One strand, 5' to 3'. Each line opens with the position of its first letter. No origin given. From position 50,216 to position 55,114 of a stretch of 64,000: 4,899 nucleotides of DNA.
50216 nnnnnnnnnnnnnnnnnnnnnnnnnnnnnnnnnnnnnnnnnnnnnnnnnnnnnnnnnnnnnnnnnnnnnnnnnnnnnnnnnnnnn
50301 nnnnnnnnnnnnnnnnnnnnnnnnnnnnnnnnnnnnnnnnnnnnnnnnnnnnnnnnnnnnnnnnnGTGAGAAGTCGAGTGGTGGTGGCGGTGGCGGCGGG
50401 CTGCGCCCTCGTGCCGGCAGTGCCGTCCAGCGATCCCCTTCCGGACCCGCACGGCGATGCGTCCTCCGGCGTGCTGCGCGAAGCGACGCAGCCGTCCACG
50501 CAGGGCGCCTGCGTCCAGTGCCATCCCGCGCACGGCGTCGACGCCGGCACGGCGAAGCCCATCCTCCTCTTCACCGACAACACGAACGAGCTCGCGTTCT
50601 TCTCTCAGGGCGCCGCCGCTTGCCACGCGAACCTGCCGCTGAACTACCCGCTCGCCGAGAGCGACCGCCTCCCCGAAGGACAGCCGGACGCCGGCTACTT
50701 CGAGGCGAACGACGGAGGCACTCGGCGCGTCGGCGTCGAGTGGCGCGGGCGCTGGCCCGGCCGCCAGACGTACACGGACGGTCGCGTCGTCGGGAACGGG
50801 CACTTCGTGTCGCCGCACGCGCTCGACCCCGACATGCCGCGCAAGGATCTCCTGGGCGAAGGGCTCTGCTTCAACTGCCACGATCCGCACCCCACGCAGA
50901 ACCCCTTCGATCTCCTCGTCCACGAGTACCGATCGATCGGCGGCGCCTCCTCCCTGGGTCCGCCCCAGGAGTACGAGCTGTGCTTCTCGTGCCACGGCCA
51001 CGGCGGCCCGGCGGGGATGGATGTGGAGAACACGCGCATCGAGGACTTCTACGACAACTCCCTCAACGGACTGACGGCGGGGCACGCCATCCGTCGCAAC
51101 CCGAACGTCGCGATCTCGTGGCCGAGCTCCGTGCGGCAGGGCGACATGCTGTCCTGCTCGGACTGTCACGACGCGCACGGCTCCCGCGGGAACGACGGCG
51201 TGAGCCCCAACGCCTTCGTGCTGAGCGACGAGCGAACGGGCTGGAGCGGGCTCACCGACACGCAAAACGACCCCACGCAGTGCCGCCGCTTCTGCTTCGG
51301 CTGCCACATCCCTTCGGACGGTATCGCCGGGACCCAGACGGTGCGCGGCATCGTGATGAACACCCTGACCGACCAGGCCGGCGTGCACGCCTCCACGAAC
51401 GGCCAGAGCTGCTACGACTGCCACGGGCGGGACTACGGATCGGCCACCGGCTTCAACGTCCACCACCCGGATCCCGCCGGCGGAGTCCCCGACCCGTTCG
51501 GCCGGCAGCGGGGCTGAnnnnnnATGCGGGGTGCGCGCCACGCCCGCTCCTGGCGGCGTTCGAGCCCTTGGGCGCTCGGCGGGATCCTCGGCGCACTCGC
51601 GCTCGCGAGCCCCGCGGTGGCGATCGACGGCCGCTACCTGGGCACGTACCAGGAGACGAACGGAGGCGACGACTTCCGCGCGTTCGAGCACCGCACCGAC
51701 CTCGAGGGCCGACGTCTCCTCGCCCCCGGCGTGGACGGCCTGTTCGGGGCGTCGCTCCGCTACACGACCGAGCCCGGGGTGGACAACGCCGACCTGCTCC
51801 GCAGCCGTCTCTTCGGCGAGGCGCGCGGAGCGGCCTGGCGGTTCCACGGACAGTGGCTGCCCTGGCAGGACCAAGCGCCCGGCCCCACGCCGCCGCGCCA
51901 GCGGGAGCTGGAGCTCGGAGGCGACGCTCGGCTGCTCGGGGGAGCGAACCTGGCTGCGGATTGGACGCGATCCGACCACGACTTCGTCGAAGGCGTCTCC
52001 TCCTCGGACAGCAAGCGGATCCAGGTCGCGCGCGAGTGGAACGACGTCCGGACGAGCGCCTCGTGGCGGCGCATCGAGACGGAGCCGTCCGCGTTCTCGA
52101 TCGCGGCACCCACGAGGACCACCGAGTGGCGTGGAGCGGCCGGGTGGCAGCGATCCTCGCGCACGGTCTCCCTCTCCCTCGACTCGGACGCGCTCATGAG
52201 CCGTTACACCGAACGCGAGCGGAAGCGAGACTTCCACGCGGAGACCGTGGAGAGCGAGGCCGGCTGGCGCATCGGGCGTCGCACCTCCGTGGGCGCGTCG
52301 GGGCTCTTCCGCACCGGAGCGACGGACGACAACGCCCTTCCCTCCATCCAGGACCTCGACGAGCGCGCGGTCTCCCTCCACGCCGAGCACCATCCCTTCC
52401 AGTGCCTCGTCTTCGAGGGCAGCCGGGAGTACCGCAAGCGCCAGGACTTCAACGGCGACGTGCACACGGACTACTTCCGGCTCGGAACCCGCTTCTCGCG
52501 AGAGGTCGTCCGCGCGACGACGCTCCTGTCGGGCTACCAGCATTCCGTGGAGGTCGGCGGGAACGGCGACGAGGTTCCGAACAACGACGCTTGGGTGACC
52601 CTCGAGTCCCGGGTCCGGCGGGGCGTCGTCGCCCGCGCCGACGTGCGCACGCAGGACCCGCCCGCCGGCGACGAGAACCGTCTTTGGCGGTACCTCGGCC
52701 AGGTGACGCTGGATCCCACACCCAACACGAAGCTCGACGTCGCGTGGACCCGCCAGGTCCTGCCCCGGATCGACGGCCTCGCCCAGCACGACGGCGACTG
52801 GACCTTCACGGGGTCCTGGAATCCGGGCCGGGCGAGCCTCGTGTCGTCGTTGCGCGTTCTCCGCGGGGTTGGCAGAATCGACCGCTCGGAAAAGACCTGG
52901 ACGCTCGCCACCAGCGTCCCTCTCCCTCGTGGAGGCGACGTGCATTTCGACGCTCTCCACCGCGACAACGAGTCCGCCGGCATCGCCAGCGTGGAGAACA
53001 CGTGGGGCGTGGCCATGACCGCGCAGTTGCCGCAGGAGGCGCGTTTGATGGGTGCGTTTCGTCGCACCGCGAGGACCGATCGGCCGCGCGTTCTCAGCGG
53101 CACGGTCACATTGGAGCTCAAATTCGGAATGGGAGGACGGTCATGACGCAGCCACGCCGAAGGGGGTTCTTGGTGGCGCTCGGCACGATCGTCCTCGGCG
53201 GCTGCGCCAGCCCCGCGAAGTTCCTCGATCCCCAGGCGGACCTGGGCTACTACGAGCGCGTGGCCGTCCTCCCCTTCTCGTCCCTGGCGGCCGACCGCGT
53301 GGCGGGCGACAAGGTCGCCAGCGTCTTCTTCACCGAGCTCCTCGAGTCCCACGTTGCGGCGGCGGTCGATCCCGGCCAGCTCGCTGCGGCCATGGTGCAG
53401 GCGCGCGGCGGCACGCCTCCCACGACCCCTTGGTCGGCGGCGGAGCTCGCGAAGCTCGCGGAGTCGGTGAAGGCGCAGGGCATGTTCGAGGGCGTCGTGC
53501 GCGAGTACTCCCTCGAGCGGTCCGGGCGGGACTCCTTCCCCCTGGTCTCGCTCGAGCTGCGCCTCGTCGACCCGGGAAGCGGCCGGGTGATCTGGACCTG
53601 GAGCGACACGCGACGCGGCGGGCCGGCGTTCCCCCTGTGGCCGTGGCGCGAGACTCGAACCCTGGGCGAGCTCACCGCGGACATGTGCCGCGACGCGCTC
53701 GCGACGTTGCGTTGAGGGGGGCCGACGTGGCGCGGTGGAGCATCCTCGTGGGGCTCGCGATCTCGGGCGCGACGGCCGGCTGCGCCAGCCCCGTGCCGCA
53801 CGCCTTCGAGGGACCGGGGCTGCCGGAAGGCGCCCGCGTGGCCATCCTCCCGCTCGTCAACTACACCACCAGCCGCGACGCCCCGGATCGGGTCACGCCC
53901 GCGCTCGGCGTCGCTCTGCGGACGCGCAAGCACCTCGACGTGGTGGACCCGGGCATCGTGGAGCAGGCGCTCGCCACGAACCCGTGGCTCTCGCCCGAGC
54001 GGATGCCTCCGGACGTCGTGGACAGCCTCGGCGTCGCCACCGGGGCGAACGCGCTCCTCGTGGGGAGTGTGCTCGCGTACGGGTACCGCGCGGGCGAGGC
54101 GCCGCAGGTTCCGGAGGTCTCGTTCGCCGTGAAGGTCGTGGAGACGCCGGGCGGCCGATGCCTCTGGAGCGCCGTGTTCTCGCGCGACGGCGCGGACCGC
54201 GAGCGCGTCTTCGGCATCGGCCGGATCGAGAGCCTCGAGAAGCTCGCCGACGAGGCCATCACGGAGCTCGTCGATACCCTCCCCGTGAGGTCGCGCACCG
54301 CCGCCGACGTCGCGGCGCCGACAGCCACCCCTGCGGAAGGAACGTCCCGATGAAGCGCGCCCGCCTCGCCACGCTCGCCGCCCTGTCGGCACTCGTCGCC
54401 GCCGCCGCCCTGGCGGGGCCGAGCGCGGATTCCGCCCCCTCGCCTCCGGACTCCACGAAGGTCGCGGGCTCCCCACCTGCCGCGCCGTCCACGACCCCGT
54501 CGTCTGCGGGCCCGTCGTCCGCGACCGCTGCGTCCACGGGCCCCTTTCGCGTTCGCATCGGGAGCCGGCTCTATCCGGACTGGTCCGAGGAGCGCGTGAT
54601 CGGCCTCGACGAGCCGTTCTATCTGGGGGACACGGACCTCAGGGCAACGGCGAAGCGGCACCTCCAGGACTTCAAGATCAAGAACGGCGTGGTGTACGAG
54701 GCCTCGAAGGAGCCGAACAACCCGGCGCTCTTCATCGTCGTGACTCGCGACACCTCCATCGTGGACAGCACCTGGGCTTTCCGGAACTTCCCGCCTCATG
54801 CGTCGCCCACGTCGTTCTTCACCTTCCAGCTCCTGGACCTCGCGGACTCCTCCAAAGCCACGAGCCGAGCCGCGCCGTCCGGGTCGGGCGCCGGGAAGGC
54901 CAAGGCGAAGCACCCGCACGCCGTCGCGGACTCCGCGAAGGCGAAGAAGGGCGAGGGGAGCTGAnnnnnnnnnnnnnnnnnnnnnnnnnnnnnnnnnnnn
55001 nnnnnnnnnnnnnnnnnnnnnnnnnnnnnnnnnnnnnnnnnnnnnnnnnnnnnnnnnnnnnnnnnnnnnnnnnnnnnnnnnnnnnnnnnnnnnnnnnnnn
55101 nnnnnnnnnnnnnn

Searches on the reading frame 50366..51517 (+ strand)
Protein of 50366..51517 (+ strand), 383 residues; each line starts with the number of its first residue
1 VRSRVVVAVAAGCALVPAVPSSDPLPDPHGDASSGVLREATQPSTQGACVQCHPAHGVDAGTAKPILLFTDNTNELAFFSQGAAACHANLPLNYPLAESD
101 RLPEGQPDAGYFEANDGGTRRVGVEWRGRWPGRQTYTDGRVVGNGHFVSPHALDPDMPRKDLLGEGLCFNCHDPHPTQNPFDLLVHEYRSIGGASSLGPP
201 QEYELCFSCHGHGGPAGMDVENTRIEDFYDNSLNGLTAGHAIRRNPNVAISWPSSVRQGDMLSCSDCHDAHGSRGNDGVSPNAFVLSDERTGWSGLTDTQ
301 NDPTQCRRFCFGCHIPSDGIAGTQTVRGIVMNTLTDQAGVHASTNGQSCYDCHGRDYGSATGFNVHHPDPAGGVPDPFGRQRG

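Call 8: search_protein_families(library=pfam, proteins=[window:50366-51517:+], max_evalue=0.01)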
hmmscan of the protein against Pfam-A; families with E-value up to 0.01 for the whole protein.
window:50366-51517:+ (383 aa): 4 families
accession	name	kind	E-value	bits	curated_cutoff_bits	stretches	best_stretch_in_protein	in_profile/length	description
PF09699.15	Paired_CXXCH_1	-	2.9e-11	43.3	20.6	2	165-211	6-37/41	Doubled CXXCH motif (Paired_CXXCH_1)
PF22113.1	Mtrc-MtrF_II-IV_dom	-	8.9e-07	29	30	1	202-358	27-167/176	Outer membrane cytochrome MtrC/MtrF-like, domains II/IV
PF14537.11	Cytochrom_c3_2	-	0.0024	18.7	25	0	206-273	9-69/79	Cytochrome c3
PF14522.11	Cytochrome_C7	-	0.0034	17.6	24.8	0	261-353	13-66/67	Cytochrome c7 and related cytochrome c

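Call 9: search_protein_families(library=ncbifam, proteins=[window:50366-51517:+], max_evalue=0.01)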
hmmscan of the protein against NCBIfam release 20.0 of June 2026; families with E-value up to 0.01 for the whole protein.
window:50366-51517:+ (383 aa): 4 families
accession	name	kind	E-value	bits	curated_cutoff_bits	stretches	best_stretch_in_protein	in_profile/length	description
TIGR01905.1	paired_CXXCH_1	subfamily_domain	2e-11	43.6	25.2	0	257-277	5-22/41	doubled CXXCH domain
TIGR03508.1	decahem_SO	subfamily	9.3e-07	28.6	192.2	0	257-277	140-159/258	DmsE family decaheme c-type cytochrome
NF041028.1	decahem_GSU2203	exception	5.5e-06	25.8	325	1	155-278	26-142/317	GSU2203 family decaheme c-type cytochrome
TIGR03507.1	decahem_SO1788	subfamily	1.2e-05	24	209.3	1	241-355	560-662/672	OmcA/MtrC family decaheme c-type cytochrome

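Call 79: search_solved_structures(query=window:50366-51514:+, max_evalue=1)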
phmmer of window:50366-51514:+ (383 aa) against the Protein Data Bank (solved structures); distinct sequences matched with E-value up to 1: 1.
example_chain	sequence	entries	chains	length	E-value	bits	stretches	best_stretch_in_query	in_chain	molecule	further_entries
9yuq_N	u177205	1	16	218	0.003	20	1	8-88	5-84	Putative multiheme cytochrome c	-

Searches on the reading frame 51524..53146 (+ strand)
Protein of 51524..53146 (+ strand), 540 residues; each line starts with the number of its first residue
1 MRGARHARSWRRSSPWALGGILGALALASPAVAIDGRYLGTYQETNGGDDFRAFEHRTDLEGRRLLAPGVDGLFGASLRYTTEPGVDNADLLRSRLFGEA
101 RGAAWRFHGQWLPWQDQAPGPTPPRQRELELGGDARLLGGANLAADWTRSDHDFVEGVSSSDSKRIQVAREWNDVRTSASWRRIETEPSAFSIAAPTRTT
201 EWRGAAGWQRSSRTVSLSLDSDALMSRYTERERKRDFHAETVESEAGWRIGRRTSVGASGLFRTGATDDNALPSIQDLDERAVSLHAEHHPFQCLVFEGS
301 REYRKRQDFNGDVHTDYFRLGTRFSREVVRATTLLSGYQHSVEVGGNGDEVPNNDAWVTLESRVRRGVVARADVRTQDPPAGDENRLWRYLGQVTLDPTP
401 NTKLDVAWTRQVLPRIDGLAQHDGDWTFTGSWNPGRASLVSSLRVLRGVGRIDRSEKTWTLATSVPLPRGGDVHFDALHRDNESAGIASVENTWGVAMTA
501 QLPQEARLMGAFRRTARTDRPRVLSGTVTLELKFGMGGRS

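Call 8: search_protein_families(library=pfam, proteins=[window:51524-53146:+], max_evalue=0.01)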
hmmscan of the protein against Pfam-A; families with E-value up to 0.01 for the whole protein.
window:51524-53146:+ (540 aa): 0 families

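Call 9: search_protein_families(library=ncbifam, proteins=[window:51524-53146:+], max_evalue=0.01)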
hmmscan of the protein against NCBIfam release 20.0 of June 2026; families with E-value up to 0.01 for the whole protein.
window:51524-53146:+ (540 aa): 0 families

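Call 35: search_protein_families(library=pfam, proteins=[window:51524-53146:+], max_evalue=1)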
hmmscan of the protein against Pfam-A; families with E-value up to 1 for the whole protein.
window:51524-53146:+ (540 aa): 0 families

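Call 58: find_homologous_proteins(query=window:51524-53143:+, max_evalue=0.00001)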
Query window:51524-53143:+ (540 aa): 5 proteins with E <= 0.00001 among 8000 candidates.
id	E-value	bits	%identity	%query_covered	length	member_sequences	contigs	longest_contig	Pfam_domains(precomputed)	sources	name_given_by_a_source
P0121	4.2e-233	793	66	98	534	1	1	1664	-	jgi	jgi:hypothetical protein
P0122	1.1e-214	732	100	60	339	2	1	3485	-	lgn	-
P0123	6.6e-158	545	49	99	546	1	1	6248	-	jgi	jgi:hypothetical protein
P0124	3.2e-72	262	34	95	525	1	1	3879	-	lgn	-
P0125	6.5e-64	235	33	95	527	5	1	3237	-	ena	-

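Call 62: find_encoding_contigs(protein=P0122, flank=3000, max_places=3)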
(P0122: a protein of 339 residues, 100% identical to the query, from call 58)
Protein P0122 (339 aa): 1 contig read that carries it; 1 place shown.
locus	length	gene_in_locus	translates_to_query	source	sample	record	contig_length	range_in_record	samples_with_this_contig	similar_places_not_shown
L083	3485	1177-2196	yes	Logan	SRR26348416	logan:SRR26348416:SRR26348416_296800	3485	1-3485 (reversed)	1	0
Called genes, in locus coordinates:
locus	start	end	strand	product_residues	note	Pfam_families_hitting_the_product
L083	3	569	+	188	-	?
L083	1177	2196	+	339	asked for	-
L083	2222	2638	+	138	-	-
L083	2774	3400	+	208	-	-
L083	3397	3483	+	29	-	?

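Call 70: predict_structure(alignment_id=A3)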
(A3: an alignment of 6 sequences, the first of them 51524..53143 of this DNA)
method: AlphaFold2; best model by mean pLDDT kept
length: 540 residues; sequences in the alignment: 6
mean_pLDDT: 83.4   pTM: 0.66
mean pLDDT of the five models: 83.4, 61.6, 37.7, 37.3, 29.1
residues with pLDDT >= 90: 240; 70-90: 222; 50-70: 45; < 50: 33
segments of 3 or more residues with pLDDT < 50: 1-30, 538-540
pLDDT, mean of each block of 10 residues (from residue 1): 31 40 42 78 80 87 79 87 71 87 91 83 87 88 95 88 93 85 88 72 95 89 93 91 95 94 93 87 95 90 84 87 75 85 71 86 82 85 72 91 94 80 93 89 93 89 88 92 77 92 84 90 90 65
secondary structure, 60 per line:
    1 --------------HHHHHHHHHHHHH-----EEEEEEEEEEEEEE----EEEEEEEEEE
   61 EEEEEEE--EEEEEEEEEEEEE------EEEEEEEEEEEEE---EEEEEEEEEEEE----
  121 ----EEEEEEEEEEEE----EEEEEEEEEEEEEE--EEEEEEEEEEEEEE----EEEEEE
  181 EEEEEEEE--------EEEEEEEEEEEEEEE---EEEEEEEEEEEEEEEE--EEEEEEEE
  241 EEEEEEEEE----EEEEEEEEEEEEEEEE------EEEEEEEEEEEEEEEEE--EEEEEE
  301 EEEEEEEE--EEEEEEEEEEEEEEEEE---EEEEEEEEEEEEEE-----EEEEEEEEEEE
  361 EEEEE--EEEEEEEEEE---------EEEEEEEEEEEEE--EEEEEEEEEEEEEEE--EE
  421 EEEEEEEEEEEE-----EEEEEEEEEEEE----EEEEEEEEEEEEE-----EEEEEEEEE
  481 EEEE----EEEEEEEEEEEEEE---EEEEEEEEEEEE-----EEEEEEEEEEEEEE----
elements in order: H15-27 E33-46 E51-67 E70-82 E89-101 E105-116 E125-136 E141-154 E157-170 E175-188 E197-211 E215-230 E233-249 E254-269 E276-292 E295-308 E311-327 E331-344 E350-365 E368-377 E387-399 E402-416 E419-432 E438-449 E454-466 E472-484 E489-502 E506-517 E523-536

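Call 72: fold_search(model_id=the predicted structure, library=pdb)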
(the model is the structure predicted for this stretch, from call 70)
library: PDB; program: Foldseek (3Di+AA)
matches with E <= 10: 815; with E <= 0.001: 299
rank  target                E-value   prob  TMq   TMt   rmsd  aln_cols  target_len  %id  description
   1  6r2q_B                7.2e-10  1.00  0.57  0.48  14.3       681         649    9  Structure of the Mtr complex (released 2020-04-22)
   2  2hdi_A                1.2e-08  1.00  0.43  0.40  12.7       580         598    8  Crystal structure of the Colicin I receptor Cir from E.coli in complex with receptor binding domain of Colicin Ia. (released 2007-05-08)
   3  5fp2_B                2.8e-08  1.00  0.40  0.41  13.5       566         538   10  Crystal structure of the siderophore receptor PirA from Pseudomonas aeruginosa (released 2015-12-09)
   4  1nqe                  5.2e-08  1.00  0.39  0.39  10.9       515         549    9  OUTER MEMBRANE COBALAMIN TRANSPORTER (BTUB) FROM E. COLI (released 2003-04-29)
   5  2hdf                  5.2e-08  1.00  0.41  0.38  12.7       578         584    8  Crystal structure of the Colicin I receptor Cir from E.coli (released 2007-05-08)
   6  9i95_A                7.3e-08  1.00  0.43  0.41   9.4       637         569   10  Cryo-EM structure of Shigella flexneri LptDE bound by a Bicyclic peptide molecule (Compound 4) (released 2025-10-15)
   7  5fp2_A                1.1e-07  1.00  0.39  0.42  13.8       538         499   10  Crystal structure of the siderophore receptor PirA from Pseudomonas aeruginosa (released 2015-12-09)
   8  9i93_A                1.2e-07  1.00  0.41  0.40   9.6       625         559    9  Cryo-EM structure of Shigella flexneri LptDE bound by a Bicyclic peptide molecule (Compound 2) (released 2025-10-15)
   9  3rgm                  1.8e-07  1.00  0.39  0.38  11.1       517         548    9  Crystal structure of spin-labeled BtuB T156R1 (released 2011-10-26)
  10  4rhb_A                3.0e-07  1.00  0.37  0.36  14.5       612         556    9  Crystal structure of the lipopolysaccharide assembly complex LptD-LptE from the Escherichia coli outer membrane (released 2015-08-26)
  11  2guf                  4.0e-07  1.00  0.40  0.40  11.0       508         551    9  In meso crystal structure of the cobalamin transporter, BtuB (released 2006-12-05)
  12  1nqf                  4.0e-07  1.00  0.40  0.40  11.9       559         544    9  OUTER MEMBRANE COBALAMIN TRANSPORTER (BTUB) FROM E. COLI, METHIONINE SUBSTIUTION CONSTRUCT FOR SE-MET SAD PHASING (released 2003-04-29)
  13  3rgn                  4.2e-07  1.00  0.37  0.36  11.2       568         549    7  Crystal structure of spin-labeled BtuB W371R1 (released 2011-10-26)
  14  9nn6_A                4.4e-07  1.00  0.42  0.37  12.5       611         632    9  E. coli Cir in Complex with the RBD of Microcin V (released 2025-09-24)
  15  3m8b                  4.9e-07  1.00  0.38  0.38  11.1       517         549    9  Crystal structure of spin-labeled BtuB V10R1 in the apo state (released 2010-09-15)
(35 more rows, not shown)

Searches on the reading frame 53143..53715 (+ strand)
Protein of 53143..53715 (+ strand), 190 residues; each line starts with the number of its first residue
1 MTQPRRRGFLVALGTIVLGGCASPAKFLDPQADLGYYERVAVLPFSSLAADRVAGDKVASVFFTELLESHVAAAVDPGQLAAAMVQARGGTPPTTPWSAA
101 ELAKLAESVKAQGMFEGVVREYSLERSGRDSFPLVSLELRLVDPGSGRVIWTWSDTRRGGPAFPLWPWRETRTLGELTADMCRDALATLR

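Call 35: search_protein_families(library=pfam, proteins=[window:53143-53715:+], max_evalue=1)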
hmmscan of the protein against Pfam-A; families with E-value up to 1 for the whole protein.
window:53143-53715:+ (190 aa): 2 families
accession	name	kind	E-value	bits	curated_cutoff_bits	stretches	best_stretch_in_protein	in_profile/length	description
PF05643.16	GNA1162-like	-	0.24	11.4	25.9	1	97-154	68-125/185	Putative lipoprotein GNA1162-like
PF13036.11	LpoB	-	0.37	11.1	22.3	1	64-152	56-142/147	Peptidoglycan-synthase activator LpoB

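Call 85: search_solved_structures(query=window:53143-53712:+, max_evalue=5)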
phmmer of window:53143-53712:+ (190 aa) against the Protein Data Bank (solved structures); distinct sequences matched with E-value up to 5: 4.
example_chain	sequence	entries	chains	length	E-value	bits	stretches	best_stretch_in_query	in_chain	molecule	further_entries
9h80_C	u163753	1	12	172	5.8e-05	26.3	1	14-165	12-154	PelC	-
5t11_A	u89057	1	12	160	0.0014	21.7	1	93-160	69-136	Uncharacterized protein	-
5t10_A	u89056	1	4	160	0.0015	21.6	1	94-160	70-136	Uncharacterized protein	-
4hrv_A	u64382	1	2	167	1.3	12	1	118-160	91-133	Putative lipoprotein GNA1162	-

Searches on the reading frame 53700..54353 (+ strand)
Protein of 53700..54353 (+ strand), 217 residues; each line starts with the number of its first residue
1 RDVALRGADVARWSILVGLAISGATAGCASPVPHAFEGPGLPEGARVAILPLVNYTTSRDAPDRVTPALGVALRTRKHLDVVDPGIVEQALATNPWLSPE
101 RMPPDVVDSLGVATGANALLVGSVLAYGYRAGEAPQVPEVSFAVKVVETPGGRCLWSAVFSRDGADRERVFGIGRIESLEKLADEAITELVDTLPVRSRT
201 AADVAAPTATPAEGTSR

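Call 8: search_protein_families(library=pfam, proteins=[window:53700-54353:+], max_evalue=0.01)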
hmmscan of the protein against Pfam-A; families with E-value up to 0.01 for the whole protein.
window:53700-54353:+ (217 aa): 0 families

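Call 9: search_protein_families(library=ncbifam, proteins=[window:53700-54353:+], max_evalue=0.01)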
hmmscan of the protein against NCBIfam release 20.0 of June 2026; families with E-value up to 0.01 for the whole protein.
window:53700-54353:+ (217 aa): 0 families

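Call 35: search_protein_families(library=pfam, proteins=[window:53700-54353:+], max_evalue=1)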
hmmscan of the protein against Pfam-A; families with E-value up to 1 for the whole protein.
window:53700-54353:+ (217 aa): 1 family
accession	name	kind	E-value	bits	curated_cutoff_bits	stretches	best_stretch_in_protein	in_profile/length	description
PF05643.16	GNA1162-like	-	0.034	14.2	25.9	1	49-200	16-162/185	Putative lipoprotein GNA1162-like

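Call 86: search_solved_structures(query=window:53727-54350:+, max_evalue=5)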
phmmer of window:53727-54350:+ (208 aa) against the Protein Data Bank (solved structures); distinct sequences matched with E-value up to 5: 4.
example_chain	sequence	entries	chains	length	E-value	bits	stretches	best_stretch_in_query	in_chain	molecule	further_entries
5t11_A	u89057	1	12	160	6.5e-06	29.2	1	28-162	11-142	Uncharacterized protein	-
5t10_A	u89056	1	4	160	7.2e-06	29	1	28-162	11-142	Uncharacterized protein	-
9h80_C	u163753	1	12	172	5.8e-05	26.1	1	11-166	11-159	PelC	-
5t0z_A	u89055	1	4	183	0.0059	19.5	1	39-166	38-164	Lipoprotein, putative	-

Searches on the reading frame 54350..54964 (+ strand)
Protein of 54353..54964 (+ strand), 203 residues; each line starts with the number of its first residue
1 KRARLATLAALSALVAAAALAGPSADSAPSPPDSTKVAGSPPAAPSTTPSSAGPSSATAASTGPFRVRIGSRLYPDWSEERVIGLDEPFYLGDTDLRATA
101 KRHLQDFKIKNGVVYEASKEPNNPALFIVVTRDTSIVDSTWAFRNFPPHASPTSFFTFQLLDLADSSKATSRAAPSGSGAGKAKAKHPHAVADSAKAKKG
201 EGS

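Call 8: search_protein_families(library=pfam, proteins=[window:54353-54964:+], max_evalue=0.01)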
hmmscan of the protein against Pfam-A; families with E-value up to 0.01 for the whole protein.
window:54353-54964:+ (203 aa): 0 families

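Call 9: search_protein_families(library=ncbifam, proteins=[window:54353-54964:+], max_evalue=0.01)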
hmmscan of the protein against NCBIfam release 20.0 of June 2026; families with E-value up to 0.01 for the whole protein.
window:54353-54964:+ (203 aa): 0 families

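Call 35: search_protein_families(library=pfam, proteins=[window:54353-54964:+], max_evalue=1)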
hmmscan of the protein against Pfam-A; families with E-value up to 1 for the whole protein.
window:54353-54964:+ (203 aa): 0 families

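Call 87: search_solved_structures(query=window:54350-54961:+, max_evalue=5)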
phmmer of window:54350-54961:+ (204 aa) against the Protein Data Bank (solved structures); distinct sequences matched with E-value up to 5: 3.
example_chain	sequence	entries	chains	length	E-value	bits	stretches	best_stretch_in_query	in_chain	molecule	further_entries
6fof_C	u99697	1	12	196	0.14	15.2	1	27-121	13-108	Galectin-3,Galectin-3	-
9bfd_B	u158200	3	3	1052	2.1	11.4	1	101-188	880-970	Tyrocidine synthase 2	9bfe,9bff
9vuh_B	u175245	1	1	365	2.5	11.1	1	35-78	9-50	Cyclin-L1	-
